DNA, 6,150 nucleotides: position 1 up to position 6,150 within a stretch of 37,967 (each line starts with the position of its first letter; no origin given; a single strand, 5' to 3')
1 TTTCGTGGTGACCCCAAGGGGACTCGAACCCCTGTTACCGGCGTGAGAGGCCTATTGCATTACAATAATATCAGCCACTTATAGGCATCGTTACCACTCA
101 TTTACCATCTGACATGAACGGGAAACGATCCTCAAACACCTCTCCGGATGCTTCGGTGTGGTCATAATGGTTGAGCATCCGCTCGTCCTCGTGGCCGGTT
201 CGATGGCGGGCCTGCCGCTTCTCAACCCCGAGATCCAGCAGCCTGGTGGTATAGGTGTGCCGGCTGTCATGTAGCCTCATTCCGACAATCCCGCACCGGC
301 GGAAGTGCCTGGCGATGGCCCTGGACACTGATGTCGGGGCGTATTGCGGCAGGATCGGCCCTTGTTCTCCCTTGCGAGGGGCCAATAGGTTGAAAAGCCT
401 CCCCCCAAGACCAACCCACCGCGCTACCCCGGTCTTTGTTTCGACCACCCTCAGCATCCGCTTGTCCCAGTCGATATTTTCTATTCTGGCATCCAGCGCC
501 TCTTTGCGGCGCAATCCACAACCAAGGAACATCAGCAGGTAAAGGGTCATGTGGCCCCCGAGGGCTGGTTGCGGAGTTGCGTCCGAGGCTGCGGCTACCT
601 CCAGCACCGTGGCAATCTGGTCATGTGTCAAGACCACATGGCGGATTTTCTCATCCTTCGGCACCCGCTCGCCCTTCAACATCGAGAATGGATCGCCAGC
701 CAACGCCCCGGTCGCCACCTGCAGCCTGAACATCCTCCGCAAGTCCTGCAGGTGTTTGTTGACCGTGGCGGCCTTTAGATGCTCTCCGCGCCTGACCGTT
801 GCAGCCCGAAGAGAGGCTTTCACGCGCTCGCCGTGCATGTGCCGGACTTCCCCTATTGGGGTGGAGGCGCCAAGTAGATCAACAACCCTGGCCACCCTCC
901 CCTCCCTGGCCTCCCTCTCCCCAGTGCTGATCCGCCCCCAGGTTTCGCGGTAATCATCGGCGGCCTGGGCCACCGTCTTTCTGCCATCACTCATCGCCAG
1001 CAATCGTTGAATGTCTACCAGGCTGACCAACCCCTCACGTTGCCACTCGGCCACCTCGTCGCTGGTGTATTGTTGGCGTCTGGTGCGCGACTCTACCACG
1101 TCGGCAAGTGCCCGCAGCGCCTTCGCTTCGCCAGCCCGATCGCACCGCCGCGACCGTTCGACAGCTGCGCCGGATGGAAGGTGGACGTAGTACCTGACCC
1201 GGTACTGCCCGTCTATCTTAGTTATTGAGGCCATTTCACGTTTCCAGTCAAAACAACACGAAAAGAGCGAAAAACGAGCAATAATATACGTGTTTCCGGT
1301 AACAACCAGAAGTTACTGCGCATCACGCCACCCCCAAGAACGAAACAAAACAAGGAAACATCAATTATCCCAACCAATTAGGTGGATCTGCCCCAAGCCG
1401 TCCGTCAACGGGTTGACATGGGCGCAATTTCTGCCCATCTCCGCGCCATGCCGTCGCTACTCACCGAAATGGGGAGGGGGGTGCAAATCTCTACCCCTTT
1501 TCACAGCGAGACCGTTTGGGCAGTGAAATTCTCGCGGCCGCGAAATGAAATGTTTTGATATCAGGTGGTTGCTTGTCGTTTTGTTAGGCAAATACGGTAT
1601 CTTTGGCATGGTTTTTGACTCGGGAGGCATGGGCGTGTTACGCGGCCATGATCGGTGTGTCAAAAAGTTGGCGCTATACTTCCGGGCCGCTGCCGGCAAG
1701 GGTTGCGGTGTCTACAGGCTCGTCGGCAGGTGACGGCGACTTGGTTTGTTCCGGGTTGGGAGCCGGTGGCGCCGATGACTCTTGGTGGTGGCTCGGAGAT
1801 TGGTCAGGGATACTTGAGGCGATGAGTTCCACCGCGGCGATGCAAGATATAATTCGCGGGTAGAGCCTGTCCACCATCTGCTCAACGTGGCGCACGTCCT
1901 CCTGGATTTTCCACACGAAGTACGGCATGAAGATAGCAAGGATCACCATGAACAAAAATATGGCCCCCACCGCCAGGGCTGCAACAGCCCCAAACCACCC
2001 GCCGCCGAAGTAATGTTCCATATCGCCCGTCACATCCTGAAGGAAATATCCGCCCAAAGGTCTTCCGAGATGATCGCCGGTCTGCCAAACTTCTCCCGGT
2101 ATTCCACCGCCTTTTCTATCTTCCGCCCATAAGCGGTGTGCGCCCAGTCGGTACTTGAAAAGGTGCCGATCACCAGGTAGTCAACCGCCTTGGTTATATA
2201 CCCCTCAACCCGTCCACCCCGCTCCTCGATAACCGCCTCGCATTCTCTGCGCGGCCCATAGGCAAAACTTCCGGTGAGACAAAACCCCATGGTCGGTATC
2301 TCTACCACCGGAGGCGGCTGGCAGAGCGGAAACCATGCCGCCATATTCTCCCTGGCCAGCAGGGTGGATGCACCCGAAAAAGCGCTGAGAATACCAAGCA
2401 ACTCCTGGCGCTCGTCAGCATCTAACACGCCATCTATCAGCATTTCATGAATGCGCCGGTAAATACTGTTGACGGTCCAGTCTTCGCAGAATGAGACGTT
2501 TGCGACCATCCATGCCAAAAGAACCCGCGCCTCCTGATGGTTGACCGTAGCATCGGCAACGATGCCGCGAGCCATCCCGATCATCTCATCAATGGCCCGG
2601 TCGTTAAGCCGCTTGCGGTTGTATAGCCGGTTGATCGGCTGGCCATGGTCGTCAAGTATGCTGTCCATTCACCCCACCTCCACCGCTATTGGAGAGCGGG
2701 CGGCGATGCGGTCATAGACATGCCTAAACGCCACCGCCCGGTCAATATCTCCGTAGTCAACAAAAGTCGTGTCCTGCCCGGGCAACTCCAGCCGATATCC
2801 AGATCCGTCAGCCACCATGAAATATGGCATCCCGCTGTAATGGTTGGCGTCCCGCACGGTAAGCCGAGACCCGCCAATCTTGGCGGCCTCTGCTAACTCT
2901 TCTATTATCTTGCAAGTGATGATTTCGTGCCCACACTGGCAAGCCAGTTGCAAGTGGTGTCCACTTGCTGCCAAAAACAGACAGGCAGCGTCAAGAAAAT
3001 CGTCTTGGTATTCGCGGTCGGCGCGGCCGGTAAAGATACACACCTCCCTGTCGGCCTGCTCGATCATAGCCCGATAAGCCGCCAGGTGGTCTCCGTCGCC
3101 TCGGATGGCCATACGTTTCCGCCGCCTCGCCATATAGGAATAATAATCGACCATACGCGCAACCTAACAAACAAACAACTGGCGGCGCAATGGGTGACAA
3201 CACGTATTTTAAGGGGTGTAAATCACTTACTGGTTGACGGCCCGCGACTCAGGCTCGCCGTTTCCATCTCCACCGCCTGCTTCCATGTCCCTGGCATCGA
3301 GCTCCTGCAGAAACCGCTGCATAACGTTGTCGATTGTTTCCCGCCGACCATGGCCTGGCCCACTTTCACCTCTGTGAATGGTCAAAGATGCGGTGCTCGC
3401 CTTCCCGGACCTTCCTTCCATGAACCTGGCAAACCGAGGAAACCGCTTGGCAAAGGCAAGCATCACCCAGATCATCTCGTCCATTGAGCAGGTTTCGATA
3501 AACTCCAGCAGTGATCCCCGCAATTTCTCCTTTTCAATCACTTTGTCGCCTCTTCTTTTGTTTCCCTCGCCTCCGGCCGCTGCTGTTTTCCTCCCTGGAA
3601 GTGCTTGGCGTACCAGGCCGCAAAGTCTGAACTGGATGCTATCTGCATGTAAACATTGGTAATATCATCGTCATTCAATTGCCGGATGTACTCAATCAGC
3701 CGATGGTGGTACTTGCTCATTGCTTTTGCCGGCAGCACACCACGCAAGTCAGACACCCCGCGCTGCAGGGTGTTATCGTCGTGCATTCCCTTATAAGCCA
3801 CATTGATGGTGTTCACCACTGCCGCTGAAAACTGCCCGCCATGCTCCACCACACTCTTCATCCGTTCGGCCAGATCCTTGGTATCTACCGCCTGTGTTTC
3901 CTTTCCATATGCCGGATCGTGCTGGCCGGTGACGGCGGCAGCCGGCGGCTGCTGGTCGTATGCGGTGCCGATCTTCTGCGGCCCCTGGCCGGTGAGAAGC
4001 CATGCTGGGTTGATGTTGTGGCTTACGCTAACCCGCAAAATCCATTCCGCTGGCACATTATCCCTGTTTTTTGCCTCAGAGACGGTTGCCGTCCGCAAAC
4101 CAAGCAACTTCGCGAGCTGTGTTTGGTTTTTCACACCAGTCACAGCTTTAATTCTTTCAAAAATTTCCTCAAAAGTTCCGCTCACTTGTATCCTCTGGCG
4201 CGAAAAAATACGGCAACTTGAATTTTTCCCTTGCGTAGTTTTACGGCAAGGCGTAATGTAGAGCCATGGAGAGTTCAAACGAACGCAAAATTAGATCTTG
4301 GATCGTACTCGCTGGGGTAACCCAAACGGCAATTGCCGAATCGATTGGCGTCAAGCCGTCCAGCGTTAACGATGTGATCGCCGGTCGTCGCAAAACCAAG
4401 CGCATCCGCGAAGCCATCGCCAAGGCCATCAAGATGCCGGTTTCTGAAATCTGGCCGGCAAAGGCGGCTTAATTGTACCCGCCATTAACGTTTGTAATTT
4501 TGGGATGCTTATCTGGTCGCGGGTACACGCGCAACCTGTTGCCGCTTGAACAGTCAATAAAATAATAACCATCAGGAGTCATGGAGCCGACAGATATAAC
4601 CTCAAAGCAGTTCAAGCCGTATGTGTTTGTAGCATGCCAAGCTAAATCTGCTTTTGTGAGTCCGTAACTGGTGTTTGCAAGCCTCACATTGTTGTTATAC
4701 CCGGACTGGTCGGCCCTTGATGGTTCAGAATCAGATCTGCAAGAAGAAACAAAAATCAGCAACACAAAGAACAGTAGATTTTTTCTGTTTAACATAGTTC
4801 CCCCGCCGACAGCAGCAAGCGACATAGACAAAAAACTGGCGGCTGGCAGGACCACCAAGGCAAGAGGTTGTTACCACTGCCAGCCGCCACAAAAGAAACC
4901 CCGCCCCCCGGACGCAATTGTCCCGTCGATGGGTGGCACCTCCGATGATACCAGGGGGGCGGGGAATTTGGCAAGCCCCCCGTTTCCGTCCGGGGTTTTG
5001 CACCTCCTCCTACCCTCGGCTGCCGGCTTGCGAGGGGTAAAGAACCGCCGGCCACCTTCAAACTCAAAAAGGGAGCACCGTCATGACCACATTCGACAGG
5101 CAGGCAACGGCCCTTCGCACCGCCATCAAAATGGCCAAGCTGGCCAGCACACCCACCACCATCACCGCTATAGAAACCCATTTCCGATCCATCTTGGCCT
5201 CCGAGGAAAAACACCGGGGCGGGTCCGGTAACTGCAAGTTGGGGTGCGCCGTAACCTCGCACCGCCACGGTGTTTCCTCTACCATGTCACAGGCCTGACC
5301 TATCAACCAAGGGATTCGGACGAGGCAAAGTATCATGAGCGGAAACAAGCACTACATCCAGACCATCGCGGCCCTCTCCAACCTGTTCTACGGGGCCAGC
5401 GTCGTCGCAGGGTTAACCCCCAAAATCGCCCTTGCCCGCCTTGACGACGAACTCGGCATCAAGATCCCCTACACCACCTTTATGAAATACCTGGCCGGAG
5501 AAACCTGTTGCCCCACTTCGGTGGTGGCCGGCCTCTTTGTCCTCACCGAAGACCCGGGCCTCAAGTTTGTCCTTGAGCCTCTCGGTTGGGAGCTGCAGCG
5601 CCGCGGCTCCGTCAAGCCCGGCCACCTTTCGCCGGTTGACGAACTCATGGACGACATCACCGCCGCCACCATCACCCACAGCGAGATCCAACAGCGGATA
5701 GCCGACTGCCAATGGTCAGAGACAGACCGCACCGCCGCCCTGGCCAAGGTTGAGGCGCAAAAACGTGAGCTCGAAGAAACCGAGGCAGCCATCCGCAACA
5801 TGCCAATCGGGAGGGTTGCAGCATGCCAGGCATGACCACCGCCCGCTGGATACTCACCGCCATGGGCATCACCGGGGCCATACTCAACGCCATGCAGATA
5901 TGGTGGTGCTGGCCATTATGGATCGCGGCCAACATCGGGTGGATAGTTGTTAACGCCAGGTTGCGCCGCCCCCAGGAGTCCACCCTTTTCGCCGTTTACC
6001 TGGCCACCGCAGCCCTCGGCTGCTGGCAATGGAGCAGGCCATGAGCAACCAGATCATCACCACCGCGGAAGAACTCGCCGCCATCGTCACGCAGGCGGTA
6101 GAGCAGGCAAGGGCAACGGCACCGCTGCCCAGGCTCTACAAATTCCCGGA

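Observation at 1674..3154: Lysogen-side three-gene cassette (161-aa unknown, TerB-like/BRCT fusion, small membrane protein): candidate undescribed defence or exclusion system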

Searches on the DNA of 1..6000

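Call 68: search_rna_families(source=window, start=1, end=6000, threshold=evalue, max_evalue=0.1)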
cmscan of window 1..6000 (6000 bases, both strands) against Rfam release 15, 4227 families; matches with E-value up to 0.1: 0.
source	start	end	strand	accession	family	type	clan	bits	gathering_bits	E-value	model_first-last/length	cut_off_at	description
